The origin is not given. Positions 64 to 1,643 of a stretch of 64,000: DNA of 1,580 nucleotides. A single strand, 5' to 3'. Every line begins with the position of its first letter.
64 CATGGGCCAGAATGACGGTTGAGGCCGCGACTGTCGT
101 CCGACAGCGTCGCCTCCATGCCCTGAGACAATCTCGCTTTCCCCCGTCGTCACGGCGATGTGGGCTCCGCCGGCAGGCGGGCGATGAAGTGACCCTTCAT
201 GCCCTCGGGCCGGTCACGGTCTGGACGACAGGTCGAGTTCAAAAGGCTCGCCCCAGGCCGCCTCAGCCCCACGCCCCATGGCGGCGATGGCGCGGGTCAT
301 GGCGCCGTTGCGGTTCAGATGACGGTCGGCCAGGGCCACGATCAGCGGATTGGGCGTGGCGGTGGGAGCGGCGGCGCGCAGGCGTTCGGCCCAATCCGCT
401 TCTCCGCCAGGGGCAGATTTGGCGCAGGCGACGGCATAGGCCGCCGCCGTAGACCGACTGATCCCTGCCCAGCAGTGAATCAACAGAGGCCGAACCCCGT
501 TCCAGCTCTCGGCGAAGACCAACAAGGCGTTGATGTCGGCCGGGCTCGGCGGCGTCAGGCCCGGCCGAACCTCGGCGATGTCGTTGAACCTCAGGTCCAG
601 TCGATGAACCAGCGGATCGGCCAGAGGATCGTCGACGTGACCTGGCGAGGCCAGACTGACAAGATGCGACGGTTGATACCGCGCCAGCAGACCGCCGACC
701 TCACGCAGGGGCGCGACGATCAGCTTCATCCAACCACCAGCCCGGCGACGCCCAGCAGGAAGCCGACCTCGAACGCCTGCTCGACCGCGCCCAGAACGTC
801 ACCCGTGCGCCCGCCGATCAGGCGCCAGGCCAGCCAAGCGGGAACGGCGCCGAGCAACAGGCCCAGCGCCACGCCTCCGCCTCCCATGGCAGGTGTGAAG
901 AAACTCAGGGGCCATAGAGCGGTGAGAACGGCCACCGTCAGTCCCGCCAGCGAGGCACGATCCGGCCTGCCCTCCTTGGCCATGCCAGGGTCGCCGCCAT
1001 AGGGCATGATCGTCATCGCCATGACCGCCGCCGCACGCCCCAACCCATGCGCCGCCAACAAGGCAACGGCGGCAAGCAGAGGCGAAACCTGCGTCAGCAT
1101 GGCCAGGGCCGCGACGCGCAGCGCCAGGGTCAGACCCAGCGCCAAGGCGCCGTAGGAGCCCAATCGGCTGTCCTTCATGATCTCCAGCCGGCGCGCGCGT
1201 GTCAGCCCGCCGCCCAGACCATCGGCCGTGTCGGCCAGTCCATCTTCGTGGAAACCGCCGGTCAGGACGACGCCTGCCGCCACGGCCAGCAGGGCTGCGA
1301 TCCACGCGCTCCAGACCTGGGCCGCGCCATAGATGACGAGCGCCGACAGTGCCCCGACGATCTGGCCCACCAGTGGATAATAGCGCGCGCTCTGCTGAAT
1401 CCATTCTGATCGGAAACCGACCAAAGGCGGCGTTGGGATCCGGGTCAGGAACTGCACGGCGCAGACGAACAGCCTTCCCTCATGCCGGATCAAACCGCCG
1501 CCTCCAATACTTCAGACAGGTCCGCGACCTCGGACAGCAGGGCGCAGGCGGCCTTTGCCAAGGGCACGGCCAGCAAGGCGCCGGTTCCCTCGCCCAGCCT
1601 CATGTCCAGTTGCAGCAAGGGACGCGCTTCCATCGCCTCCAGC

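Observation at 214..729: CX5R phosphatase coupled to cobS: candidate non-orthologous replacement of CobC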

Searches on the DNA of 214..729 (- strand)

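Call 32: search_rna_families(sources=[L043, L076, L074, L070, L030, L025, L039, L028], threshold=gathering)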
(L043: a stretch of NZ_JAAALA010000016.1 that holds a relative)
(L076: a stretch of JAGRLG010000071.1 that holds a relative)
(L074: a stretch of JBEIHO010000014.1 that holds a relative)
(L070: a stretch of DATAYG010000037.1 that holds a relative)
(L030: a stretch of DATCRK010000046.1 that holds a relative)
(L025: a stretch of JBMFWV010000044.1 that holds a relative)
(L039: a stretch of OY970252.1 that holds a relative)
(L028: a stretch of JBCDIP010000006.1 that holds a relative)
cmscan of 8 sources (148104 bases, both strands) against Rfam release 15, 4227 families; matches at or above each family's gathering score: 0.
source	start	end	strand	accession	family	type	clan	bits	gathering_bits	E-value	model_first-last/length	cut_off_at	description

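Call 37: search_rna_families(sources=[L047, L052, L059, L060, L071, L078, L013], threshold=gathering)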
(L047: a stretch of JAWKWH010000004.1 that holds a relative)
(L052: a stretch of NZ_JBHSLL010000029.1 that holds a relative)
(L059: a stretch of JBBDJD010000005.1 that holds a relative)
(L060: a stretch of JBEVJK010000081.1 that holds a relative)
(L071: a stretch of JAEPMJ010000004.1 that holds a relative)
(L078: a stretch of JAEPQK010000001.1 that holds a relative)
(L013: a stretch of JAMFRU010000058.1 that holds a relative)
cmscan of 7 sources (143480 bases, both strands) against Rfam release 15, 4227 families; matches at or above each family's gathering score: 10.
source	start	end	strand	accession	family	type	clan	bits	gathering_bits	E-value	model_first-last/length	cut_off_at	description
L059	4015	4218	-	RF00174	Cobalamin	Cis-reg; riboswitch;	CL00101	135.3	31.5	1.5e-33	1-189/189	no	Cobalamin riboswitch aptamer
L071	4005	4204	-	RF00174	Cobalamin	Cis-reg; riboswitch;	CL00101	131.3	31.5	2e-32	1-189/189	no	Cobalamin riboswitch aptamer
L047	5349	5556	-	RF00174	Cobalamin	Cis-reg; riboswitch;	CL00101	128.6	31.5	1.2e-31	1-189/189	no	Cobalamin riboswitch aptamer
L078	4007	4210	-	RF00174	Cobalamin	Cis-reg; riboswitch;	CL00101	128.5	31.5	1.3e-31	1-189/189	no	Cobalamin riboswitch aptamer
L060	5403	5606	-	RF00174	Cobalamin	Cis-reg; riboswitch;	CL00101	123.6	31.5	3.2e-30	1-189/189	no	Cobalamin riboswitch aptamer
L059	4292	4484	+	RF00174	Cobalamin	Cis-reg; riboswitch;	CL00101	120.6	31.5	2.4e-29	1-189/189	no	Cobalamin riboswitch aptamer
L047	5617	5808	+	RF00174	Cobalamin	Cis-reg; riboswitch;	CL00101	118.9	31.5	7.4e-29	1-189/189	no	Cobalamin riboswitch aptamer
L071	4266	4455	+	RF00174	Cobalamin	Cis-reg; riboswitch;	CL00101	117.6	31.5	1.7e-28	1-189/189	no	Cobalamin riboswitch aptamer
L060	5667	5859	+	RF00174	Cobalamin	Cis-reg; riboswitch;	CL00101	117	31.5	2.5e-28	1-189/189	no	Cobalamin riboswitch aptamer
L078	4272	4461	+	RF00174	Cobalamin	Cis-reg; riboswitch;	CL00101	116.5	31.5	3.5e-28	1-189/189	no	Cobalamin riboswitch aptamer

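Call 103: search_rna_families(sources=[L015, L018, L012, L014, L061], threshold=gathering)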
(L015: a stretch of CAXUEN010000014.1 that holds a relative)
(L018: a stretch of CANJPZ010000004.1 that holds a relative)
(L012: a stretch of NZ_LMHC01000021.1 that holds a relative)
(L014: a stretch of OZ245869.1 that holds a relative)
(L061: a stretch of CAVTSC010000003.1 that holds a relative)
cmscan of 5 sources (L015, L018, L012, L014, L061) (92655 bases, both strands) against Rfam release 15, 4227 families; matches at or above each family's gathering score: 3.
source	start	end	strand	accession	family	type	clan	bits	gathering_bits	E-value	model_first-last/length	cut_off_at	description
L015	9712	9901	-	RF00174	Cobalamin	Cis-reg; riboswitch;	CL00101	134.2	31.5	2e-33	1-189/189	no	Cobalamin riboswitch aptamer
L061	3811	3999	+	RF00174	Cobalamin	Cis-reg; riboswitch;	CL00101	121.2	31.5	1e-29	1-189/189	no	Cobalamin riboswitch aptamer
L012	765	964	+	RF00174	Cobalamin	Cis-reg; riboswitch;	CL00101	119.5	31.5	3.1e-29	1-189/189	no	Cobalamin riboswitch aptamer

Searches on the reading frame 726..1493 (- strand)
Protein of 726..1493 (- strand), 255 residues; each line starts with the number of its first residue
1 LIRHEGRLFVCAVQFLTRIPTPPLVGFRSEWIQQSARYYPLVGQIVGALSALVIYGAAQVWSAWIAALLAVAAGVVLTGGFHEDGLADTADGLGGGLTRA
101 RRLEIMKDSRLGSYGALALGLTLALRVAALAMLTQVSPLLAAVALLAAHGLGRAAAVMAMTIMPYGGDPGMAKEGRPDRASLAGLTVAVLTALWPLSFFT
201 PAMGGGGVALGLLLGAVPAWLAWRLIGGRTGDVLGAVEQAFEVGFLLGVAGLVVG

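Call 3: search_protein_families(library=pfam, proteins=[window:726-1493:-], max_evalue=0.01)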
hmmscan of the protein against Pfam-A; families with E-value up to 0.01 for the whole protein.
window:726-1493:- (255 aa): 1 family
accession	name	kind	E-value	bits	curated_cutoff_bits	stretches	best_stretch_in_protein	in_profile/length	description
PF02654.20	CobS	-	9e-51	173.4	23.2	1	12-247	1-207/207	Cobalamin-5-phosphate synthase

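Call 4: search_protein_families(library=ncbifam, proteins=[window:726-1493:-], max_evalue=0.01)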
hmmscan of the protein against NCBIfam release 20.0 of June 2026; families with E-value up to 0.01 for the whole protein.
window:726-1493:- (255 aa): 6 families
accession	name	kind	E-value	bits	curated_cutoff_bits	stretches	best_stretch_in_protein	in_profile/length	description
NF001277.0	PRK00235.1-3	equivalog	1.8e-65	221.1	273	1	3-251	2-251/255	adenosylcobinamide-GDP ribazoletransferase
NF001276.0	PRK00235.1-2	equivalog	1.2e-43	149.5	322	1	11-250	12-257/260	adenosylcobinamide-GDP ribazoletransferase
NF001278.0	PRK00235.1-5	equivalog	1.7e-31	109.8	252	1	9-251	5-243/246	adenosylcobinamide-GDP ribazoletransferase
TIGR00317.1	cobS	equivalog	6.9e-31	107.9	110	1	9-249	5-241/241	adenosylcobinamide-GDP ribazoletransferase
NF001279.0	PRK00235.2-1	equivalog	1.8e-20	73.6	282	1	11-238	7-234/248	adenosylcobinamide-GDP ribazoletransferase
NF001282.0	PRK00235.2-4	equivalog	2.9e-08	33.4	342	1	13-159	29-173/286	adenosylcobinamide-GDP ribazoletransferase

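Call 41: search_dna_similar(query=window:726-1493:-, collection=plasmids, mode=protein, max_rows=40, max_evalue=0.00001, rows=spread)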
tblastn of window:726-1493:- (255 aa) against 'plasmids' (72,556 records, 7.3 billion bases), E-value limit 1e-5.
Records with a match: 4; places in all: 4; records where one place covers at least 80% of the query: 0.
Best place of each record, by identity: <60% 4.
By first word of the organism name: Methylibium 3; Chondrinema 1.
By predicted mobility (MOB-suite, as given by PLSDB): non-mobilizable 3; conjugative 1.
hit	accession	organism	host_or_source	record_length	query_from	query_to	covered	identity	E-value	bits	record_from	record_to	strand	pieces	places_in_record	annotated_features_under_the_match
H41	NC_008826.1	Methylibium petroleiphilum PM1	-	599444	1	110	43%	51.8%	1e-8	62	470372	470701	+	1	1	cobS: adenosylcobinamide-GDP ribazoletransferase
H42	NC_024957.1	Methylibium sp. T29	water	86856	4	110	42%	51.4%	2e-6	56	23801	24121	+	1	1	cobS: adenosylcobinamide-GDP ribazoletransferase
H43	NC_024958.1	Methylibium sp. T29-B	water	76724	4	110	42%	51.4%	2e-6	56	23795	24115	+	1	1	none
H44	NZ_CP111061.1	Chondrinema litorale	Seaweed,red alga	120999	1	110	43%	45.5%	1e-6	56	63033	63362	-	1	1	adenosylcobinamide-GDP ribazoletransferase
